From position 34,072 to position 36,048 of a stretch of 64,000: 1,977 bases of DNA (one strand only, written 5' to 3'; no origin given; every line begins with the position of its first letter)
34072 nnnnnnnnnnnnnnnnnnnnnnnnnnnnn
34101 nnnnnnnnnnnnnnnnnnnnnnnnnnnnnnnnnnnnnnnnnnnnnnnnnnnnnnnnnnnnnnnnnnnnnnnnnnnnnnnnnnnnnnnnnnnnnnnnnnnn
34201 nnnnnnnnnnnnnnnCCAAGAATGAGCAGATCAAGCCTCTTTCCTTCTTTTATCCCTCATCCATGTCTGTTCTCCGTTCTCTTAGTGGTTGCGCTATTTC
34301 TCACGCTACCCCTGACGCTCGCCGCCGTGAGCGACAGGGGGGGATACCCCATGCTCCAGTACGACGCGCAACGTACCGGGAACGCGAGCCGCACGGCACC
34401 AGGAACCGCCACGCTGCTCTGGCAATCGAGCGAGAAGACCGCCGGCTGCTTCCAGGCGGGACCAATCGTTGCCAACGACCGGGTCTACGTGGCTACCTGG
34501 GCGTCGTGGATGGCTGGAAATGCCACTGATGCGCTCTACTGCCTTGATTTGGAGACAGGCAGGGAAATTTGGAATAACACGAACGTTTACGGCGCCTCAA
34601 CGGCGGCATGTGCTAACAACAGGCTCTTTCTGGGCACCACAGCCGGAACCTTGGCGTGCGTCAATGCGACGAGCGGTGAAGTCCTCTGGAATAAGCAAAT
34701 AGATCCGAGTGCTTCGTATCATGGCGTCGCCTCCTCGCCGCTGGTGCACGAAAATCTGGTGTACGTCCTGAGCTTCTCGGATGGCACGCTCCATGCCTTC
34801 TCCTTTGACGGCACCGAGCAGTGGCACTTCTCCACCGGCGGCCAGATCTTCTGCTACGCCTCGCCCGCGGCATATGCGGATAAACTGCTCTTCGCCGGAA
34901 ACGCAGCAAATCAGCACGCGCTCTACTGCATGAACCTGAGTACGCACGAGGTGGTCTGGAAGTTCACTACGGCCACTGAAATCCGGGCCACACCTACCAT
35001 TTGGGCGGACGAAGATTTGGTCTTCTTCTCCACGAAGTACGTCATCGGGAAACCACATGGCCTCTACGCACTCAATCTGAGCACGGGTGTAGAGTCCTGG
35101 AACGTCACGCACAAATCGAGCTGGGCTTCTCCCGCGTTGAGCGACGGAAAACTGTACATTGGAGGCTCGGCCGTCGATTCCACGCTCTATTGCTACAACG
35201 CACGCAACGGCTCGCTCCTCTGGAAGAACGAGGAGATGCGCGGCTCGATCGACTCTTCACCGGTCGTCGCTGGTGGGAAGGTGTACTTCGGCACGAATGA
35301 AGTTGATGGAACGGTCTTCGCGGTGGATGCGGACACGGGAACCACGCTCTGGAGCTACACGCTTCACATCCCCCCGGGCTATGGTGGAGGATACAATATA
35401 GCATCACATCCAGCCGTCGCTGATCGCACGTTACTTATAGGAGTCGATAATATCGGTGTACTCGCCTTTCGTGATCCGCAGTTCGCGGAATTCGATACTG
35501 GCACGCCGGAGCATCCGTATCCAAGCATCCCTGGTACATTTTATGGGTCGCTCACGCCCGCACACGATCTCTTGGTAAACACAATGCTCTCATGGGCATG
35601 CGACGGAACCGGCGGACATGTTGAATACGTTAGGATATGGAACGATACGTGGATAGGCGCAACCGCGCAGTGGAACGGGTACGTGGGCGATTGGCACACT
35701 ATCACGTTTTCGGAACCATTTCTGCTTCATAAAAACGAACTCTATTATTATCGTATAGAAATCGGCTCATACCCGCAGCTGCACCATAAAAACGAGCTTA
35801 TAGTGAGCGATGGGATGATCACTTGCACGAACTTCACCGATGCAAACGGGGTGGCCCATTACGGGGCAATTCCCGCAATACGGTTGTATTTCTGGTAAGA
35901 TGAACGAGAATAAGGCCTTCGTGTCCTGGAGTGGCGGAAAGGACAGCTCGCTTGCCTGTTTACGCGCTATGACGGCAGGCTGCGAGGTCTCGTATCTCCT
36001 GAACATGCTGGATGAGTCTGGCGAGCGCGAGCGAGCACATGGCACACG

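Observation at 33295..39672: Candidate archaeal surface corrinoid/metal-chelate capture and uptake module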

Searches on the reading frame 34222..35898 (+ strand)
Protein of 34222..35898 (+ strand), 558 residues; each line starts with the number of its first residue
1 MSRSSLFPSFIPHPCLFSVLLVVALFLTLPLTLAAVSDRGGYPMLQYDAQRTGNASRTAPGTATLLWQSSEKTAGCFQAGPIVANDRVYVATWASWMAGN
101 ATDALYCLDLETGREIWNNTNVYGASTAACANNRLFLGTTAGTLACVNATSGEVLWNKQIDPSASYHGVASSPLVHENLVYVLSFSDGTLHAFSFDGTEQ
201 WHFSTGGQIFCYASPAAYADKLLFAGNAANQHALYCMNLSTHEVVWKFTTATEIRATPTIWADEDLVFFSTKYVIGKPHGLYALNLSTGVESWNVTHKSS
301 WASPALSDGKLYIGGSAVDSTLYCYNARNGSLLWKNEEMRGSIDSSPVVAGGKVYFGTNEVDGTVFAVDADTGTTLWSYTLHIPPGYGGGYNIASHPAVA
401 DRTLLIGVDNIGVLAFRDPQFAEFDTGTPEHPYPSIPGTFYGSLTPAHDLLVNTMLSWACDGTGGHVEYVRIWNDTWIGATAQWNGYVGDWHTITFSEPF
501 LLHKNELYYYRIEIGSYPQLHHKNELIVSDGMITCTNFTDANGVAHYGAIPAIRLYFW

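Call 3: search_protein_families(library=pfam, proteins=[window:34222-35898:+], max_evalue=0.01)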
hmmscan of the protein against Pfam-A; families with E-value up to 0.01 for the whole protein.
window:34222-35898:+ (558 aa): 6 families
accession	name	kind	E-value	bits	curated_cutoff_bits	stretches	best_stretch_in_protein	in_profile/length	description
PF13570.13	Beta-prop_ACSF4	-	1.5e-41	143.4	133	2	98-264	108-267/329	Beta-alanine-activating enzyme, beta-propeller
PF13360.13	PQQ_2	-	7.1e-38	131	27.6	4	106-271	6-176/233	Outer membrane protein assembly factor BamB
PF01011.28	PQQ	-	9.9e-13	48.1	26.7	1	340-383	46-87/595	Glucose/ethanol/alcohol dehydrogenase, beta-propeller domain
PF17164.10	DUF5122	-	0.00053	20.6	27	0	307-332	2-32/36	Domain of unknown function (DUF5122) beta-propeller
PF25293.1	Beta-prop_EMC1_N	-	0.00071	19.7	34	0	134-245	33-190/219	EMC1 N-terminal beta-propeller domain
PF21959.2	DUF6923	-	0.0031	17.8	27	0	69-157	84-167/234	Repeat of unknown function (DUF6923)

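Call 4: search_protein_families(library=ncbifam, proteins=[window:34222-35898:+], max_evalue=0.01)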
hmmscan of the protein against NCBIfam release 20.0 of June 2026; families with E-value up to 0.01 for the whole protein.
window:34222-35898:+ (558 aa): 8 families
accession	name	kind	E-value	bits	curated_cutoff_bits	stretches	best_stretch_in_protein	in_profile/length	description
TIGR03300.1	assembly_YfgL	equivalog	1.5e-29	102.9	285.2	2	67-356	44-325/377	outer membrane protein assembly factor BamB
NF008351.0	PRK11138.1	equivalog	3.5e-23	81.7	423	3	80-204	64-187/394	outer membrane protein assembly factor BamB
NF053615.1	SerThrKinAfsKStmc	equivalog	9.7e-19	67.5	1300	1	103-378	501-769/809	protein serine/threonine kinase AfsK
TIGR03075.1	PQQ_enz_alc_DH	subfamily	5.9e-18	64.8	480.05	2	301-408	62-172/530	PQQ-dependent dehydrogenase, methanol/ethanol family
TIGR04528.1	acido_non_PQQ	subfamily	3.9e-15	55.6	650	2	101-204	65-180/493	acido-empty-quinoprotein group A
NF040673.1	PLuB_PQQ_rpt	exception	1.2e-07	31.1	250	1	137-344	180-376/395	PLuB system PQQ-binding repeat protein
NF041516.1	PA2928_fam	subfamily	0.00012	21.5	70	0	123-164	50-88/376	PA2928 family protein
TIGR03074.1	PQQ_membr_DH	subfamily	0.00023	19.2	832.65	0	345-382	207-242/783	membrane-bound PQQ-dependent dehydrogenase, glucose/quinate/shikimate family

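Call 45: find_homologous_proteins(query=window:34222-35898:+)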
Query window:34222-35898:+ (558 aa): 862 proteins with E <= 0.001 among 8000 candidates; the best 120 are listed.
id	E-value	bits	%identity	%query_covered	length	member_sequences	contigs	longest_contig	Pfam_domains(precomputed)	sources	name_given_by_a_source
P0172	0.0e+0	1089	89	95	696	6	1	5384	PF01011.29,PF13360.14,PF13570.14,PF14478.13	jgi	-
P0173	0.0e+0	1075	82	100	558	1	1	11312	PF01011.29,PF13360.14,PF13570.14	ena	-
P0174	0.0e+0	1067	83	100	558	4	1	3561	PF01011.29,PF13360.14,PF13570.14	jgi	jgi:outer membrane protein assembly factor BamB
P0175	0.0e+0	1055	81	100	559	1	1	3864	PF01011.29,PF13360.14,PF13570.14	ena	-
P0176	0.0e+0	1028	78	100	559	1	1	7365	PF01011.29,PF13360.14,PF13570.14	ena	-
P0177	0.0e+0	1025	79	100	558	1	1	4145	PF01011.29,PF13360.14,PF13570.14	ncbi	-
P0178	2.4e-292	989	79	97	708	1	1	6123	PF01011.29,PF13360.14,PF13570.14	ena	-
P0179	1.4e-244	831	65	96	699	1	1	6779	PF01011.29,PF13360.14,PF13570.14,PF14478.13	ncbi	-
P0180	6.8e-242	822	68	74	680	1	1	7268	PF01011.29,PF07774.20,PF13360.14,PF13570.14,PF14478.13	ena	-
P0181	1.1e-241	822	64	97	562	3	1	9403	PF01011.29,PF13360.14,PF13570.14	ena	-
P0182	3.0e-241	820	65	97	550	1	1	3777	PF01011.29,PF07774.20,PF13360.14,PF13570.14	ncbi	-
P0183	6.6e-239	813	64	95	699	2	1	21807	PF01011.29,PF13360.14,PF13570.14,PF14478.13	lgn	-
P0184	9.2e-239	812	65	97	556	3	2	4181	PF01011.29,PF13360.14,PF13570.14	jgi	-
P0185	1.2e-238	812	67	72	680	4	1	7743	PF01011.29,PF13360.14,PF13570.14,PF14478.13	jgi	jgi:outer membrane protein assembly factor BamB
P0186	2.9e-238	810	67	71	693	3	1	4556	PF01011.29,PF13360.14,PF26549.1,PF13570.14,PF14478.13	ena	-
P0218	8.9e-168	578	64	68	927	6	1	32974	PF01011.29,PF13360.14,PF25292.1,PF01497.24,PF13570.14,PF14478.13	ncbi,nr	ncbi:MAG: helical backbone metal receptor [Methanophagales archaeon]|nr:helical backbone metal recep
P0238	4.7e-63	232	39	73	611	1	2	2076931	PF13360.14,PF13570.14,PF14478.13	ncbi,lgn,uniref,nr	ncbi:WD40-like repeat protein [Archaeoglobus sulfaticallidus PM70-1]|uniref:WD40-like repeat protein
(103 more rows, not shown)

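Call 55: find_encoding_contigs(protein=P0238, flank=8000, max_places=1)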
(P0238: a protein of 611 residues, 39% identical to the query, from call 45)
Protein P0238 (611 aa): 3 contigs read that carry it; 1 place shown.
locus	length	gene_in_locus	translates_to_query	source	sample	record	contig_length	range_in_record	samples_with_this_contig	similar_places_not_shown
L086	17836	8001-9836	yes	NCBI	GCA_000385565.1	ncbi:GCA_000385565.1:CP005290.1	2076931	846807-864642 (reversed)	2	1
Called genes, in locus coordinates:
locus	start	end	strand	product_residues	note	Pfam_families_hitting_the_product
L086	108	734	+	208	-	PF01135:PCMT, PF01209:Ubie_methyltran, PF02353:CMAS, PF05175:MTS, PF13489:Methyltransf_23, PF07021:MetW, PF13847:Methyltransf_31, PF08241:Methyltransf_11, +8 more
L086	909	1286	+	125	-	-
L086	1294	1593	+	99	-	-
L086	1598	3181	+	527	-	PF00496:SBP_bac_5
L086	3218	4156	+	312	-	PF19300:BPD_transp_1_N, PF00528:BPD_transp_1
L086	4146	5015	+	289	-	PF12911:OppC_N (weak), PF00528:BPD_transp_1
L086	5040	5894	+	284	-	PF07670:Gate (weak)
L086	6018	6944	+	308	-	PF00005:ABC_tran, PF08352:oligo_HPY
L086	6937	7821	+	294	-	PF00005:ABC_tran, PF13401:AAA_22 (weak), PF08352:oligo_HPY (weak)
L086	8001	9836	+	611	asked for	PF13360:PQQ_2 (weak), PF13570:Beta-prop_ACSF4, PF13360:PQQ_2, PF13570:Beta-prop_ACSF4, PF14478:DUF4430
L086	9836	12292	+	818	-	PF14478:DUF4430, PF00801:PKD, PF18911:PKD_4, PF13249:SQHop_cyclase_N (faint), PF00432:Prenyltrans, PF13243:SQHop_cyclase_C (weak)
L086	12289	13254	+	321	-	PF01497:Peripla_BP_2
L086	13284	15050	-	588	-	PF04068:Fer4_RLI, PF25160:LdpA_Fe-S-bd (weak), PF00037:Fer4, PF12837:Fer4_6 (weak), PF03215:Rad17 (faint), PF00005:ABC_tran, PF02463:SMC_N (weak), PF00005:ABC_tran, +1 more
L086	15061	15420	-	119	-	PF19094:EMC6_arch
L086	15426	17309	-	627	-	PF08915:tRNA-Thr_ED, PF00587:tRNA-synt_2b, PF03129:HGTP_anticodon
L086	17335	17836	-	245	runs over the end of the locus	PF00590:TP_methylase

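Call 56: find_encoding_contigs(protein=P0218, flank=8000, max_places=1)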
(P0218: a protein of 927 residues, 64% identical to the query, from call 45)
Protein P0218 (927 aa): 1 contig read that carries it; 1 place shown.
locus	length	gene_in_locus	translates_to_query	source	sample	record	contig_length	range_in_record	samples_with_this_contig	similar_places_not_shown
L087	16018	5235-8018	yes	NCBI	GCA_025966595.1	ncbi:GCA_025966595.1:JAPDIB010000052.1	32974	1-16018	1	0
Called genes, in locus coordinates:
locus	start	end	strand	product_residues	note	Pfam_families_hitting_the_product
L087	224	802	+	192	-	PF01725:Ham1p_like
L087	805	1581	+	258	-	PF01061:ABC2_membrane, PF12698:ABC2_membrane_3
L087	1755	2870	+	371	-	PF04188:Mannosyl_trans2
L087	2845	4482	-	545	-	-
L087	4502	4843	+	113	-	-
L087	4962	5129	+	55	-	-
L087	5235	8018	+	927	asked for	PF01497:Peripla_BP_2, PF13570:Beta-prop_ACSF4, PF01011:PQQ (faint), PF13360:PQQ_2, PF25292:Beta-prop_CGLA (faint), PF13570:Beta-prop_ACSF4, PF13360:PQQ_2, PF14478:DUF4430 (weak)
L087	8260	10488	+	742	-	PF01497:Peripla_BP_2, PF18204:PGF-CTERM (weak)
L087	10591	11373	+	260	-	PF04055:Radical_SAM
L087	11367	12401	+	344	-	PF01032:FecCD, PF00950:ABC-3 (weak)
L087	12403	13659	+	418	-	PF02463:SMC_N (faint), PF13175:AAA_15 (faint), PF00005:ABC_tran, PF13304:AAA_21 (weak), PF27219:MJ0874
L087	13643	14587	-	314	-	PF01073:3Beta_HSD, PF01370:Epimerase, PF02719:Polysacc_synt_2, PF04321:RmlD_sub_bind, PF05368:NmrA (weak), PF07993:NAD_binding_4, PF13460:NAD_binding_10, PF16363:GDP_Man_Dehyd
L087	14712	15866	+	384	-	PF02776:TPP_enzyme_N (weak), PF02775:TPP_enzyme_C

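Call 61: predict_structure(alignment_id=A3)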
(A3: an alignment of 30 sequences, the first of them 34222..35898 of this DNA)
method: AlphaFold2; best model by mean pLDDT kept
length: 558 residues; sequences in the alignment: 30
mean_pLDDT: 75.4   pTM: 0.68
mean pLDDT of the five models: 75.4, 75.0, 74.7, 73.7, 72.7
residues with pLDDT >= 90: 245; 70-90: 117; 50-70: 79; < 50: 117
segments of 3 or more residues with pLDDT < 50: 1-13, 29-54, 420-439, 459-466, 486-489, 515-558
pLDDT, mean of each block of 10 residues (from residue 1): 32 55 65 34 32 55 81 84 90 75 92 92 92 93 96 96 82 92 94 97 94 91 94 95 96 91 92 92 97 94 90 93 97 94 91 90 91 91 69 88 88 80 35 35 53 55 49 72 57 64 64 47 32 38 43 41
secondary structure, 60 per line:
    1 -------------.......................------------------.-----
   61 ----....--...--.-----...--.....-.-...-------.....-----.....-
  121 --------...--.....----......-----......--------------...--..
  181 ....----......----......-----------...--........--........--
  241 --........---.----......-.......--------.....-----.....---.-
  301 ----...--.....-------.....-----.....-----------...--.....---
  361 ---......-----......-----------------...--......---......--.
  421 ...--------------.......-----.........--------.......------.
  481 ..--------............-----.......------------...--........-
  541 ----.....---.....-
elements in order: H14-36 E65-68 E82-84 E87-91 E105-109 E115-119 E129-131 E134-138 E143-148 E154-159 E174-176 E179-184 E189-194 E199-204 E216-218 E221-228 E231-238 E243-250 E259-261 E266-272 E281-285 E291-295 E305-307 E310-314 E322-326 E332-336 E348-350 E353-357 E364-369 E375-380 E398-400 E403-408 E412-417 E420-423 E438-444 E450-458 E467-473 E480-482 E491-502 E508-514 E527-529 E532-539 E545-549 E553-557

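Call 64: fold_search(model_id=the predicted structure, library=pdb)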
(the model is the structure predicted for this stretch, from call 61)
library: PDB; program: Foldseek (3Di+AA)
matches with E <= 10: 1947; with E <= 0.001: 1353
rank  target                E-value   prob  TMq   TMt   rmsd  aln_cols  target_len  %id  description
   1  3q7m                  2.0e-18  1.00  0.52  0.81   5.3       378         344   18  The crystal structure of BamB from the BAM complex in spacegroup I222 (released 2011-02-09)
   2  9a3d_MODEL_1_A        3.2e-18  1.00  0.51  0.71  23.4       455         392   16  Model of E. coli BamB by in-cell photo-crosslinking MS and deep learning (released 2023-02-24)
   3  5ayw_B                4.6e-18  1.00  0.51  0.79   3.6       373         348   18  Structure of a membrane complex (released 2016-02-24)
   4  9mgf_B                6.1e-18  1.00  0.51  0.77   3.3       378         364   17  beta-barrel assembly machine from Escherichia coli in a middle state of substrate assembly (released 2025-12-17)
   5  3q54                  7.7e-18  1.00  0.50  0.77   6.0       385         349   18  Crystal structure of Escherichia coli BamB (released 2012-05-09)
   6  9cnw_B                1.0e-17  1.00  0.52  0.81   5.6       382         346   18  CryoEM structure of the APO-BAM complex in DDM detergent (released 2024-12-25)
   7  3prw                  1.3e-17  1.00  0.51  0.78   5.3       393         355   16  Crystal structure of the lipoprotein BamB (released 2011-01-19)
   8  8pz2_B                1.4e-17  1.00  0.52  0.76   6.1       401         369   15  Wait Complex: Lateral open BAM bound Extended SurA (released 2024-09-25)
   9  6l8a_D                1.9e-17  1.00  0.51  0.61   4.0       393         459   19  Tetrathionate hydrolase from Acidithiobacillus ferrooxidans (released 2020-11-11)
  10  9p1u_B                2.0e-17  1.00  0.52  0.82   5.4       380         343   18  beta-barrel assembly machine from Escherichia coli in an late state of LptD assembly (released 2026-03-11)
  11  9mge_B                2.3e-17  1.00  0.50  0.76   7.8       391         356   17  beta-barrel assembly machine from Escherichia coli in an early state of substrate assembly (released 2025-12-17)
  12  6l8a_C                3.4e-17  1.00  0.51  0.66   3.4       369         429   20  Tetrathionate hydrolase from Acidithiobacillus ferrooxidans (released 2020-11-11)
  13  3q7o                  3.4e-17  1.00  0.51  0.75   5.7       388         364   16  The crystal structure of BamB from the BAM complex in spacegroup P213 (released 2011-02-09)
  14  6l8a_E                3.4e-17  1.00  0.51  0.62   5.8       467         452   17  Tetrathionate hydrolase from Acidithiobacillus ferrooxidans (released 2020-11-11)
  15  6l8a_F                4.1e-17  1.00  0.51  0.61   5.8       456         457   17  Tetrathionate hydrolase from Acidithiobacillus ferrooxidans (released 2020-11-11)
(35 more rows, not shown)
